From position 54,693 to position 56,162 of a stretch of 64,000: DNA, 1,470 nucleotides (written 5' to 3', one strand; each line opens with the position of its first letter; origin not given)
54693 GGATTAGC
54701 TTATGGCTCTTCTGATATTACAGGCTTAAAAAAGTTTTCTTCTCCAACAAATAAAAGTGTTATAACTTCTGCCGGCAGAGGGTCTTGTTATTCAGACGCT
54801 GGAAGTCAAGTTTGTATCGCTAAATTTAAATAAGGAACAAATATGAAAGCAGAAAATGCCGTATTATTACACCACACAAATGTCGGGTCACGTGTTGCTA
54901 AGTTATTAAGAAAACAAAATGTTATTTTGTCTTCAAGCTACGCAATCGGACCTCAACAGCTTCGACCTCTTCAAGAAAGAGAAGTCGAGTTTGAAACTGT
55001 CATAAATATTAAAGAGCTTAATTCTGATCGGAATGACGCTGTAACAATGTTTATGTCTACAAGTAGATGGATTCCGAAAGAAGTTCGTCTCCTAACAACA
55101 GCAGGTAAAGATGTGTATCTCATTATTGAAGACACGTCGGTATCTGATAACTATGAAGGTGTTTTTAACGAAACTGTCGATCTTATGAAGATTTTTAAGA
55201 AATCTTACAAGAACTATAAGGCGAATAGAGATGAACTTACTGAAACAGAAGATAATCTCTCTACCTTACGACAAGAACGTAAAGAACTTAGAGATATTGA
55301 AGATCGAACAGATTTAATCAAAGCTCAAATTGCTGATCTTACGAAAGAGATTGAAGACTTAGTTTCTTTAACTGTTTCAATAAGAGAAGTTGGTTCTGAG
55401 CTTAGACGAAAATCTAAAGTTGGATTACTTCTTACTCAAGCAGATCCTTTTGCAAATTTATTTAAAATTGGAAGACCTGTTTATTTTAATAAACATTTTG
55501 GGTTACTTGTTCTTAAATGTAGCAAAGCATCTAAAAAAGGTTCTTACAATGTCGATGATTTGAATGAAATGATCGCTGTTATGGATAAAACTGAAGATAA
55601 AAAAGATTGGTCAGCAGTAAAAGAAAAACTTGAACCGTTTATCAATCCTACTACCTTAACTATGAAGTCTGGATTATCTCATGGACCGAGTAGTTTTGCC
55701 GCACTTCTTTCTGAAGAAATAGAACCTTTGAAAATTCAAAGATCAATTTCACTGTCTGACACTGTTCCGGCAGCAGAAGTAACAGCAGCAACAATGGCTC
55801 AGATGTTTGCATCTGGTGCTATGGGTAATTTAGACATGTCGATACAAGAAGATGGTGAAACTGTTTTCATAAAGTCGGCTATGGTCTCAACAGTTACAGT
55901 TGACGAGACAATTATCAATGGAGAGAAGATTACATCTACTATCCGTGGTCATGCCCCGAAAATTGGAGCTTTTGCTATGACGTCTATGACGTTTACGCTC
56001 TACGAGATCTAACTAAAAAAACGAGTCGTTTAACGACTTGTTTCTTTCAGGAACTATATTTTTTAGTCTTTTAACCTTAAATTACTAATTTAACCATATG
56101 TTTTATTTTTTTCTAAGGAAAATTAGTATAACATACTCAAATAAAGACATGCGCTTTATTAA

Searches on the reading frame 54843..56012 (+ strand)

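Call 13: search_protein_families(library=pfam, proteins=[window:54843-56012:+], max_evalue=0.01)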
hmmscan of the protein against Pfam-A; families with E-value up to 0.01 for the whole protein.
window:54843-56012:+ (389 aa): 1 family
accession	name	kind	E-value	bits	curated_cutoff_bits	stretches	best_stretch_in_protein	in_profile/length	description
PF10046.14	BLOC1_2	-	0.0056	17.5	33.4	1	109-173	20-84/96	Biogenesis of lysosome-related organelles complex-1 subunit 2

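Call 42: search_protein_families(library=phrogs, proteins=[window:54843-56012:+], max_evalue=0.001)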
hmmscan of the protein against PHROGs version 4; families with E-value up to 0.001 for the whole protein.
window:54843-56012:+ (389 aa): 0 families
